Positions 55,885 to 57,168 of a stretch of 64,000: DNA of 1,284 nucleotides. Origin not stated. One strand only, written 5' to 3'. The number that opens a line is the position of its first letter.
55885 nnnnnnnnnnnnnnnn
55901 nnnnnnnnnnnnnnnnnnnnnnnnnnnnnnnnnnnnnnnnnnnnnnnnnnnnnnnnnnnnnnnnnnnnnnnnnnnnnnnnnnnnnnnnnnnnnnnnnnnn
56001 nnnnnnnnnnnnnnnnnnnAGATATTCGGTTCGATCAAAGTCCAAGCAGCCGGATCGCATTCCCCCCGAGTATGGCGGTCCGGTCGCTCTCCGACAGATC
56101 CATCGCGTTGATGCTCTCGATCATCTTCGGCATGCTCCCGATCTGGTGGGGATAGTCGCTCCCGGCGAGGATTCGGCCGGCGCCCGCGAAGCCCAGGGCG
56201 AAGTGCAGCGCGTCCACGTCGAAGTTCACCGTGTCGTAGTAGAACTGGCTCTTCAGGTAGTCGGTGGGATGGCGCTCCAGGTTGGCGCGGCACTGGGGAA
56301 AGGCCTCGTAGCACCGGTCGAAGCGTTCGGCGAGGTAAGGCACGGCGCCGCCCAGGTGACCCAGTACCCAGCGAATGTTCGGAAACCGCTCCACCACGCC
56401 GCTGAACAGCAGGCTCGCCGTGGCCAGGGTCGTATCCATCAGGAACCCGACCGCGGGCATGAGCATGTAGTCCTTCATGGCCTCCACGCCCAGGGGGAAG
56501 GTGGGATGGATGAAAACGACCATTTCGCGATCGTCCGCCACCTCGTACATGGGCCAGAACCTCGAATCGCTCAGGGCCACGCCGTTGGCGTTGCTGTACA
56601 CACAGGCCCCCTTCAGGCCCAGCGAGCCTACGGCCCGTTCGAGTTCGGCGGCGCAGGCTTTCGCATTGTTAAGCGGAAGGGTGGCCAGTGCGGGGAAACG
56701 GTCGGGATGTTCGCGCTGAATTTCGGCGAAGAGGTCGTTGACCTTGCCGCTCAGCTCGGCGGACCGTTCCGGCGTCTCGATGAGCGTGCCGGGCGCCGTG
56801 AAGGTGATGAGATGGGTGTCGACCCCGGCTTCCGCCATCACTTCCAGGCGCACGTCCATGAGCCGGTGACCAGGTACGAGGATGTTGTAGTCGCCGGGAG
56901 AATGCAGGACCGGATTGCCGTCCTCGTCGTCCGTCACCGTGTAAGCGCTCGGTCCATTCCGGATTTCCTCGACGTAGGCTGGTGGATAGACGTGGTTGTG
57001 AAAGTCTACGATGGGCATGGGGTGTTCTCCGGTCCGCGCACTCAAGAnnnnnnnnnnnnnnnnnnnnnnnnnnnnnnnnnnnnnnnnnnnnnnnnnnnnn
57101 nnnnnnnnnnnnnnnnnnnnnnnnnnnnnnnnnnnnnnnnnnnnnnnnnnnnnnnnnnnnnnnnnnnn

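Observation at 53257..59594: Co-directional putative catabolic operon: M14 peptidase - amidohydrolase-2 - SDR - cupin - HIBADH-like dehydrogenase - small secreted protein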

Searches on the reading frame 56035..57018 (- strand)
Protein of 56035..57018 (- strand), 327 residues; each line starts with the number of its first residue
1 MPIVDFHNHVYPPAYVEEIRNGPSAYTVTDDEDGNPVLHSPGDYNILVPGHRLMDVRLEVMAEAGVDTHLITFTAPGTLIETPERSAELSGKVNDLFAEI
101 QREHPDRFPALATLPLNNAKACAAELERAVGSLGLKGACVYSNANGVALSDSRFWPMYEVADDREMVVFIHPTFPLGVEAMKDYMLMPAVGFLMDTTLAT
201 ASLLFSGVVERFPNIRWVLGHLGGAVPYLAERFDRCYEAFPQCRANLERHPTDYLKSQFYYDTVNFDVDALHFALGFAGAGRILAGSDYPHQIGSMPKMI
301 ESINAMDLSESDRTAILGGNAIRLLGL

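Call 4: search_protein_families(library=pfam, proteins=[window:56038-57018:-], max_evalue=0.01)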
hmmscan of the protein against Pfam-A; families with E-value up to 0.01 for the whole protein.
seq(327 aa): 1 family
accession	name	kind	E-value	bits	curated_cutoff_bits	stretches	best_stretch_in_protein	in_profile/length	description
PF04909.20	Amidohydro_2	-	4.2e-40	138.8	26.4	1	4-327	1-289/289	Amidohydrolase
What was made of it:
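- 56035..57018 (-): ACMSD/LigW-class amidohydrolase-2 enzyme (327 aa), a probable metal-dependent non-oxidative decarboxylase or hydratase. Its orthologue family is highly conserved and is not linked to the other genes elsewhere. PF04909 E 4e-40 (call 4).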

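Call 5: search_protein_families(library=ncbifam, proteins=[window:56038-57018:-], max_evalue=0.001)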
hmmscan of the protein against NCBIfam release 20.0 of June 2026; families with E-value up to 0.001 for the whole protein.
seq(327 aa): 0 families

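Call 13: search_solved_structures(query=window:56035-57018:-, max_evalue=0.001)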
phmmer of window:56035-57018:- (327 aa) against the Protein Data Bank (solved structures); distinct sequences matched with E-value up to 0.001: 49.
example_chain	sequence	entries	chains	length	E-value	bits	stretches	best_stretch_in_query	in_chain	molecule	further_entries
4icm_A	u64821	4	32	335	3.4e-34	121.6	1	52-325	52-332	5-carboxyvanillate decarboxylase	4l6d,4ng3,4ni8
4ign_A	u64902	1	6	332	3.8e-31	111.5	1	4-327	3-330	2-amino-3-carboxymuconate-6-semialdehyde decarboxylase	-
4igm_A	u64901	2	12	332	4e-31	111.4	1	4-327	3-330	2-amino-3-carboxymuconate-6-semialdehyde decarboxylase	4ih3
4ofc_A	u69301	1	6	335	4.2e-31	111.4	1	4-327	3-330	2-amino-3-carboxymuconate-6-semialdehyde decarboxylase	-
2wm1_A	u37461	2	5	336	4.2e-31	111.4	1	4-327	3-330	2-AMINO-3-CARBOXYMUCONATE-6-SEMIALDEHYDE DECARBOXYLASE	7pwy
3s4t_A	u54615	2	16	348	1.7e-30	109.4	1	53-325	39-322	Amidohydrolase 2 | Gamma-resorcylate decarboxylase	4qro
2dvt_A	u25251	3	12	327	4.3e-30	108.1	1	41-325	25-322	Thermophilic reversible gamma-resorcylate decarboxylase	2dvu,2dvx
8yt2_A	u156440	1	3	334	1.2e-28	103.4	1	2-324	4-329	2-amino-3-carboxymuconate 6-semialdehyde decarboxylase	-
4ifk_B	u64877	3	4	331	2.9e-28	102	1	2-324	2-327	2-amino-3-carboxymuconate 6-semialdehyde decarboxylase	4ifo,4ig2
2hbv_A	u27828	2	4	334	3.2e-28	101.9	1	2-324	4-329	2-amino-3-carboxymuconate 6-semialdehyde decarboxylase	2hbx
6m53_A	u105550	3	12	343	4e-28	101.6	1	54-293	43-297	2,3-dihydroxybenzoate decarboxylase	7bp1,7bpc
6mgs_A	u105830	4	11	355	4e-28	101.6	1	2-324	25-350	2-amino-3-carboxymuconate 6-semialdehyde decarboxylase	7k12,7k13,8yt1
6mgt_A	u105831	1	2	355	5.5e-28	101.1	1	2-324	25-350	2-amino-3-carboxymuconate 6-semialdehyde decarboxylase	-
4ifk_A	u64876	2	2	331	2.1e-27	99.2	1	2-324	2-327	2-amino-3-carboxymuconate 6-semialdehyde decarboxylase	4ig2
4era_A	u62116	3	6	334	2.2e-27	99.2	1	2-324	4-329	2-amino-3-carboxymuconate 6-semialdehyde decarboxylase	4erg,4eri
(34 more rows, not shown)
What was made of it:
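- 56035..57018 (-): Best PDB matches are LigW 3e-34, ACMSD 4e-31, gamma-resorcylate decarboxylase and IDCase (call 13).
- On ACMSD-class amidohydrolase-2 decarboxylases: Best PDB matches score 122-111 bits, which is paralogue level (call 13).
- Closest known: ACMSD / LigW / gamma-resorcylate decarboxylase / IDCase class of amidohydrolase-2 enzymes. Same: There is a full-length PF04909 match, an N-terminal H-x-H metal motif, and best PDB E-values of 1e-34 to 1e-26 against these decarboxylases (calls 4, 13).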

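Call 17: find_homologous_proteins(query=window:56035-57018:-)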
Query window:56035-57018:- (327 aa): 8000 proteins with E <= 0.001 among 8000 candidates; the best 120 are listed.
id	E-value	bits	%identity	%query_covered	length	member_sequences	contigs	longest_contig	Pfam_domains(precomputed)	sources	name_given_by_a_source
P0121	7.6e-216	733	98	100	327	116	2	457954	PF04909.21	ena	-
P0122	2.4e-204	696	92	100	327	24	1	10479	PF04909.21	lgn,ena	-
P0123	1.6e-201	686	91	100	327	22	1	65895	PF04909.21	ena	-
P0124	1.7e-190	650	86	100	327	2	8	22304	PF04909.21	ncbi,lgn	-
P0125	1.0e-186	638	83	100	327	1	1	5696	PF04909.21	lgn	-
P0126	1.3e-179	614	82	100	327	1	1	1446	PF04909.21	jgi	-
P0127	2.5e-171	587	77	100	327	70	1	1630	PF04909.21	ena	-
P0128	8.9e-167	572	74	100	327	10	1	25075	PF04909.21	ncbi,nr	ncbi:MAG: amidohydrolase family protein [Gemmatimonadota bacterium]|nr:amidohydrolase family protein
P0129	1.1e-166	572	73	100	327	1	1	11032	PF04909.21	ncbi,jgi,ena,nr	ncbi:MAG: amidohydrolase [Candidatus Latescibacteria bacterium]|jgi:aminocarboxymuconate-semialdehyd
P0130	1.2e-166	572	74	100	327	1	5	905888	PF04909.21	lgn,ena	-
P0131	2.9e-163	561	75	100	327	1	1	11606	PF04909.21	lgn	-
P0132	4.9e-161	553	73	99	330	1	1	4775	PF04909.21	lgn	-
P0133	6.0e-160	550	73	100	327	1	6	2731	PF04909.21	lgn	-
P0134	6.0e-160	550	73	100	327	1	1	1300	PF04909.21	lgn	-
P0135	7.8e-160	549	73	100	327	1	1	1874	PF04909.21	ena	-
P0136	6.6e-157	540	74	100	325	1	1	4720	PF04909.21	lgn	-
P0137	1.3e-156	539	71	100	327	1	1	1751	PF04909.21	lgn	-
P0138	1.2e-154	532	70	100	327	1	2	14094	PF04909.21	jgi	jgi:aminocarboxymuconate-semialdehyde decarboxylase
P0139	2.0e-154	532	71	100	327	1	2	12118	PF04909.21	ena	-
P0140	8.0e-154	530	72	100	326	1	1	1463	PF04909.21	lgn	-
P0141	8.4e-154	530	69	100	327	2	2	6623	PF04909.21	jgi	jgi:aminocarboxymuconate-semialdehyde decarboxylase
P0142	1.1e-153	529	69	100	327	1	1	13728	PF04909.21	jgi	jgi:aminocarboxymuconate-semialdehyde decarboxylase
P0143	1.4e-153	529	71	100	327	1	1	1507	PF04909.21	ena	-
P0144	1.4e-153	529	71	100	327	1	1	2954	PF04909.21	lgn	-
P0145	1.4e-153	529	71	100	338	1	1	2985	PF04909.21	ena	-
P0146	1.6e-153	529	71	100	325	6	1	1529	PF04909.21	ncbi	-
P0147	2.7e-153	528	70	100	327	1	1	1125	PF04909.21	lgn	-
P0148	3.6e-153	527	70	100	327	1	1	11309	PF04909.21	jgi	-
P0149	4.3e-153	527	70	100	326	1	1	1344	PF04909.21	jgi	jgi:aminocarboxymuconate-semialdehyde decarboxylase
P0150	4.9e-153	527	71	100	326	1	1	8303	PF04909.21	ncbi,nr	ncbi:amidohydrolase family protein [bacterium]|nr:amidohydrolase family protein [bacterium]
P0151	5.8e-153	527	71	100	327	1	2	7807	PF04909.21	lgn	-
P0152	9.7e-153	526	70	100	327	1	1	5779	PF04909.21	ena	-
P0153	1.1e-152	526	71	100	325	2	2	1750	PF04909.21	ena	-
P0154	1.1e-152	526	70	100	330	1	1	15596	PF04909.21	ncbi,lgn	-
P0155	2.2e-152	525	71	100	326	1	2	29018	PF04909.21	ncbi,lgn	-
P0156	2.7e-152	525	70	100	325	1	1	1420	PF04909.21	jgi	-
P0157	3.3e-152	524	71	100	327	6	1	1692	PF04909.21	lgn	-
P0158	3.4e-152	524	70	100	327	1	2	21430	PF04909.21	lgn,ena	-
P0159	4.2e-152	524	72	100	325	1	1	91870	PF04909.21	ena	-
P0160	4.5e-152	524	70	100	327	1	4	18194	PF04909.21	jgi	jgi:aminocarboxymuconate-semialdehyde decarboxylase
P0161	4.8e-152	524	68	100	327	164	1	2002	PF04909.21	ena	-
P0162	5.4e-152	524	70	100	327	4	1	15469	PF04909.21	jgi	jgi:aminocarboxymuconate-semialdehyde decarboxylase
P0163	6.1e-152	523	70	100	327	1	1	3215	PF04909.21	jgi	-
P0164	7.9e-152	523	70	100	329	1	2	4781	PF04909.21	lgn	-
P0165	1.2e-151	522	69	100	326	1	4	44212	PF04909.21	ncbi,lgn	ncbi:MAG: amidohydrolase family protein [bacterium]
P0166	1.4e-151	522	71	100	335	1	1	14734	PF04909.21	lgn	-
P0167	1.8e-151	522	70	100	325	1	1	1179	PF04909.21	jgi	-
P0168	1.9e-151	522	70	100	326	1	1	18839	PF04909.21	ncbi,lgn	-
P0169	2.7e-151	521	70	100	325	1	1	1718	PF04909.21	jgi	-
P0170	2.8e-151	521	69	100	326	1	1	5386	PF04909.21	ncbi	ncbi:MAG: amidohydrolase family protein [bacterium]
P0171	3.6e-151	521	69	100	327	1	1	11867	PF04909.21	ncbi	ncbi:MAG: amidohydrolase family protein [Rhodothermales bacterium]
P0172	3.9e-151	521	69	100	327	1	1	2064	PF04909.21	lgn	-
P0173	4.1e-151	521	70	100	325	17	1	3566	PF04909.21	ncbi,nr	ncbi:MAG: amidohydrolase [Nitrospinae bacterium]|nr:amidohydrolase [Nitrospinota bacterium]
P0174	7.1e-151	520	69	100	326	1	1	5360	PF04909.21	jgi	jgi:aminocarboxymuconate-semialdehyde decarboxylase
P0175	7.1e-151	520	69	100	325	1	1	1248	PF04909.21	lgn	-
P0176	7.1e-151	520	69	100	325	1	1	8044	PF04909.21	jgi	-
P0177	7.1e-151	520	70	99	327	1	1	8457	PF04909.21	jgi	jgi:aminocarboxymuconate-semialdehyde decarboxylase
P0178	7.3e-151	520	69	100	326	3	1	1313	PF04909.21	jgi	-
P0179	7.5e-151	520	69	100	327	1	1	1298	PF04909.21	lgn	-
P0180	8.4e-151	520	70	100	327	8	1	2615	PF04909.21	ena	-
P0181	9.3e-151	520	69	100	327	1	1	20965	PF04909.21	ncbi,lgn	-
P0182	1.3e-150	519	69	100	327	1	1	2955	PF04909.21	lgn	-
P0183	1.3e-150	519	71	100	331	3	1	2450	PF04909.21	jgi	jgi:aminocarboxymuconate-semialdehyde decarboxylase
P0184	1.3e-150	519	69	100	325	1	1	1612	PF04909.21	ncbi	-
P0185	2.2e-150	518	69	100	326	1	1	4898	PF04909.21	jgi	-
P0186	2.5e-150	518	70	100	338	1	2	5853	PF04909.21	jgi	jgi:aminocarboxymuconate-semialdehyde decarboxylase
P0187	2.5e-150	518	69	100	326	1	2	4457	PF04909.21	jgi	jgi:aminocarboxymuconate-semialdehyde decarboxylase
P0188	2.7e-150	518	70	100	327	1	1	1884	PF04909.21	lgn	-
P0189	3.0e-150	518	-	-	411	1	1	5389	PF04909.21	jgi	-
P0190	3.4e-150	518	69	100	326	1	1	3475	PF04909.21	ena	-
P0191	3.5e-150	518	69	100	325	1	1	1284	PF04909.21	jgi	-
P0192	3.5e-150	518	69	100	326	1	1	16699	PF04909.21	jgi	jgi:aminocarboxymuconate-semialdehyde decarboxylase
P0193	3.9e-150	517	69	100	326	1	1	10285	PF04909.21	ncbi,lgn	ncbi:MAG: amidohydrolase family protein [bacterium]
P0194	4.8e-150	517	69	100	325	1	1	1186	PF04909.21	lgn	-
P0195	6.9e-150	517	69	100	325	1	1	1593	PF04909.21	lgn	-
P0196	7.8e-150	516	69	100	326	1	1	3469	PF04909.21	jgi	jgi:aminocarboxymuconate-semialdehyde decarboxylase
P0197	9.6e-150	516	70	100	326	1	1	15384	PF04909.21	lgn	-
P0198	1.1e-149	516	69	100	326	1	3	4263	PF04909.21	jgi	jgi:aminocarboxymuconate-semialdehyde decarboxylase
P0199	1.6e-149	515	70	100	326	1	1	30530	PF04909.21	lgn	-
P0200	1.8e-149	515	69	100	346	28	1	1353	PF04909.21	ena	-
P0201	2.8e-149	515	69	100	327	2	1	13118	PF04909.21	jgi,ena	-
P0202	2.8e-149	515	70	100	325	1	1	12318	PF04909.21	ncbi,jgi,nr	ncbi:MAG: amidohydrolase [Chloroflexi bacterium]|nr:MAG: amidohydrolase [Chloroflexota bacterium]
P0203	3.3e-149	514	69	100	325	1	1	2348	PF04909.21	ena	-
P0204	4.5e-149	514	69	100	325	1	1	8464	PF04909.21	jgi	-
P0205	4.6e-149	514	69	100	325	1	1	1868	PF04909.21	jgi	-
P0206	6.1e-149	514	69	100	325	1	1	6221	PF04909.21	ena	-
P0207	7.7e-149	513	69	100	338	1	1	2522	PF04909.21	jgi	jgi:aminocarboxymuconate-semialdehyde decarboxylase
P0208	8.5e-149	513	69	100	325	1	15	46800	PF04909.21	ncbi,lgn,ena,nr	ncbi:MAG: amidohydrolase [Caldithrix sp.]|nr:MAG: amidohydrolase [Caldithrix sp.]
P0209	9.5e-149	513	68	100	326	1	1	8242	PF04909.21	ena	-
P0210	1.0e-148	513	70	99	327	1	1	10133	PF04909.21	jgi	jgi:aminocarboxymuconate-semialdehyde decarboxylase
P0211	1.2e-148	513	69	100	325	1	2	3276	PF04909.21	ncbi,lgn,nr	ncbi:amidohydrolase [candidate division KSB1 bacterium]|nr:amidohydrolase [candidate division KSB1 b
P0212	1.2e-148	513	68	100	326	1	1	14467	PF04909.21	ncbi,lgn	ncbi:MAG: amidohydrolase family protein [Anaerolineae bacterium]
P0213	1.3e-148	512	67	100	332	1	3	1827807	PF04909.21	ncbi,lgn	ncbi:MAG: amidohydrolase family protein [Anaerolineae bacterium]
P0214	1.4e-148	512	68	100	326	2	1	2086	PF04909.21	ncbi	-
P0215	1.7e-148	512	69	100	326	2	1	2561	PF04909.21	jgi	jgi:aminocarboxymuconate-semialdehyde decarboxylase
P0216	1.7e-148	512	69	100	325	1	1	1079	PF04909.21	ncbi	-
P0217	1.9e-148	512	69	100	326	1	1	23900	PF04909.21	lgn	-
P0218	2.3e-148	512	68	100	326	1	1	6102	PF04909.21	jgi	-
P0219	2.6e-148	511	68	100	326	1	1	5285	PF04909.21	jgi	jgi:aminocarboxymuconate-semialdehyde decarboxylase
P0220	2.9e-148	511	69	100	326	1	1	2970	PF04909.21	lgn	-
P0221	3.4e-148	511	69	100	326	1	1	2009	PF04909.21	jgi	-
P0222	3.7e-148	511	68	100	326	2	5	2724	PF04909.21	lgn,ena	-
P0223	4.3e-148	511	69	100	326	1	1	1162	PF04909.21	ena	-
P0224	4.9e-148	511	68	100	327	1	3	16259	PF04909.21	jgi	jgi:aminocarboxymuconate-semialdehyde decarboxylase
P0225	4.9e-148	511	68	100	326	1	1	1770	PF04909.21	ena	-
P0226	5.0e-148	511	68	100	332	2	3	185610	PF04909.21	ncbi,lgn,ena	-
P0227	5.0e-148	511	68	100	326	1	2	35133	PF04909.21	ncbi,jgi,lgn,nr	ncbi:MAG: amidohydrolase [Anaerolineales bacterium]|nr:MAG: amidohydrolase [Anaerolineales bacterium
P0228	5.1e-148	510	69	100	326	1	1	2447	PF04909.21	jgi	-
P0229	7.4e-148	510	68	100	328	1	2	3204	PF04909.21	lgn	-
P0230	9.1e-148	510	69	100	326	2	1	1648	PF04909.21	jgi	jgi:aminocarboxymuconate-semialdehyde decarboxylase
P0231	1.1e-147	509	68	100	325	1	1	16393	PF04909.21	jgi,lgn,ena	-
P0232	1.4e-147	509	66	100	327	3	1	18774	PF04909.21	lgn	-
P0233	1.5e-147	509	68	100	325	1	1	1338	PF04909.21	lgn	-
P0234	1.5e-147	509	68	100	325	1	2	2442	PF04909.21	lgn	-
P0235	1.6e-147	509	68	100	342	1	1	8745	PF04909.21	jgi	jgi:aminocarboxymuconate-semialdehyde decarboxylase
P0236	1.7e-147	509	67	100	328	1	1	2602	PF04909.21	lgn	-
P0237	1.7e-147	509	67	100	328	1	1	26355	PF04909.21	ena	-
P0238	2.5e-147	508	68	100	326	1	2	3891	PF04909.21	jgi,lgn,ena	-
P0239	2.6e-147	508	67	100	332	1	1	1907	PF04909.21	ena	-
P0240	3.2e-147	508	69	100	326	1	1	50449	PF04909.21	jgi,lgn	-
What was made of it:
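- Closest known: ACMSD / LigW / gamma-resorcylate decarboxylase / IDCase class of amidohydrolase-2 enzymes. Different: It belongs to its own family, conserved at 67-74% identity across phyla (call 17).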

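Call 18: find_encoding_contigs(protein=P0213, flank=8000, max_places=2)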
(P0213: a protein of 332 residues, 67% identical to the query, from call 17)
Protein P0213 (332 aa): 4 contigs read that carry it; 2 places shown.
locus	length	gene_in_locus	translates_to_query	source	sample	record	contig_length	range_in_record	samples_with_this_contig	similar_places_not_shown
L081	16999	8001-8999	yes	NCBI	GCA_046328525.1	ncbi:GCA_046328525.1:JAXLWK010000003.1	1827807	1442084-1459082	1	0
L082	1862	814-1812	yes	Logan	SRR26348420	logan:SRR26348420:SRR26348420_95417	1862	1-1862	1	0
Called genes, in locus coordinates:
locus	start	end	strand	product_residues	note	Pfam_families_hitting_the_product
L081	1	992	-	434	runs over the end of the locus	PF02056:Glyco_hydro_4, PF11975:Glyco_hydro_4C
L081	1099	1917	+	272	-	PF01144:CoA_trans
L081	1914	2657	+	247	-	PF01144:CoA_trans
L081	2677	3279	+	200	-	PF05685:Uma2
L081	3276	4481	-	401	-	PF01321:Creatinase_N, PF00557:Peptidase_M24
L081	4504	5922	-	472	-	PF00919:UPF0004, PF04055:Radical_SAM, PF18693:TRAM_2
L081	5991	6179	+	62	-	PF02080:TrkA_C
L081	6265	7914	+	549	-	PF07969:Amidohydro_3, PF01979:Amidohydro_1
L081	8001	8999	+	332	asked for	PF04909:Amidohydro_2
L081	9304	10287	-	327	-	PF12844:HTH_19, PF13413:HTH_25, PF13560:HTH_31, PF13464:RodZ_C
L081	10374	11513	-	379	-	PF02397:Bac_transf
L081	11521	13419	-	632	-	PF13522:GATase_6, PF13537:GATase_7, PF00733:Asn_synthase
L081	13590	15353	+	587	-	PF00355:Rieske, PF13806:Rieske_2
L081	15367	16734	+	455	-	-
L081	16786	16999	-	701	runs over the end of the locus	PF00656:Peptidase_C14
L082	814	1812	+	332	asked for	PF04909:Amidohydro_2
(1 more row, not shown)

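Call 19: find_encoding_contigs(protein=P0208, flank=8000, max_places=2)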
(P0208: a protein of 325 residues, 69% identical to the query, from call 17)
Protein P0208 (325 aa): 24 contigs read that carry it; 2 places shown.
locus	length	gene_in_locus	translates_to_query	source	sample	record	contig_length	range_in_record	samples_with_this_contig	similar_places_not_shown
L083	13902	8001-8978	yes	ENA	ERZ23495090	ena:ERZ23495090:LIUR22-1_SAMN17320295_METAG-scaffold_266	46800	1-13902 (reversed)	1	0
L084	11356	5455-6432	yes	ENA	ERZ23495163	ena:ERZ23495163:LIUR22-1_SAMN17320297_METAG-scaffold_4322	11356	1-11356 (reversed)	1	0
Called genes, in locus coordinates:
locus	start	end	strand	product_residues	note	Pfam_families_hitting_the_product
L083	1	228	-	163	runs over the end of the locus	-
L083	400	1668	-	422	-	PF05569:Peptidase_M56, PF01435:Peptidase_M48 (weak)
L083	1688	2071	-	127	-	PF03965:Penicillinase_R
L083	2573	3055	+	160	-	-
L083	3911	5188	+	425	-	-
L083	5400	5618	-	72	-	-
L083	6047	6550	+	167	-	-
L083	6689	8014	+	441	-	PF00324:AA_permease, PF13520:AA_permease_2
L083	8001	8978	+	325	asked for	PF04909:Amidohydro_2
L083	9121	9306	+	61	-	-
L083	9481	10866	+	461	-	PF01011:PQQ (faint), PF07774:EMC1_C (faint), PF13570:Beta-prop_ACSF4 (faint), PF13360:PQQ_2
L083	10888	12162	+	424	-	PF00266:Aminotran_5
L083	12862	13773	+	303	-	PF10017:Methyltransf_33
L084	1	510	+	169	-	?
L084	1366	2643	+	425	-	-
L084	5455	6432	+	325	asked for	PF04909:Amidohydro_2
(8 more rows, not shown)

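Call 20: find_encoding_contigs(protein=P0159, flank=8000, max_places=2)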
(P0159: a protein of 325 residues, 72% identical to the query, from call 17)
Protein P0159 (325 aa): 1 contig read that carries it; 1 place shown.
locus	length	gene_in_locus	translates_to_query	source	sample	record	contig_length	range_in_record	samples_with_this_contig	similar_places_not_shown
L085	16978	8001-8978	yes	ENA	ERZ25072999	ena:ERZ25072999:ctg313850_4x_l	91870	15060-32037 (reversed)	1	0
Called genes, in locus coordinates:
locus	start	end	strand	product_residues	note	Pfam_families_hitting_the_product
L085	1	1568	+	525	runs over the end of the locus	-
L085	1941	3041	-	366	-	PF08240:ADH_N, PF16912:Glu_dehyd_C (weak), PF00107:ADH_zinc_N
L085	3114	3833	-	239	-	PF01925:TauE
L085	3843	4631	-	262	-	PF00106:adh_short, PF08659:KR, PF13561:adh_short_C2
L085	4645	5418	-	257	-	PF05721:PhyH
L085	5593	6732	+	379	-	PF02746:MR_MLE_N, PF13378:MR_MLE_C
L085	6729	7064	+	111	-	PF00583:Acetyltransf_1, PF13673:Acetyltransf_10, PF13508:Acetyltransf_7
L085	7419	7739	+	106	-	PF12647:RNHCP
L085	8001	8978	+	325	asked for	PF04909:Amidohydro_2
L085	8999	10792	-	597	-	PF02310:B12-binding, PF04055:Radical_SAM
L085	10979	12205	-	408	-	PF01374:Glyco_hydro_46 (weak)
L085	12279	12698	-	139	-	PF04940:BLUF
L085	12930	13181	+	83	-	-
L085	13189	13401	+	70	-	-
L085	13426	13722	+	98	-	-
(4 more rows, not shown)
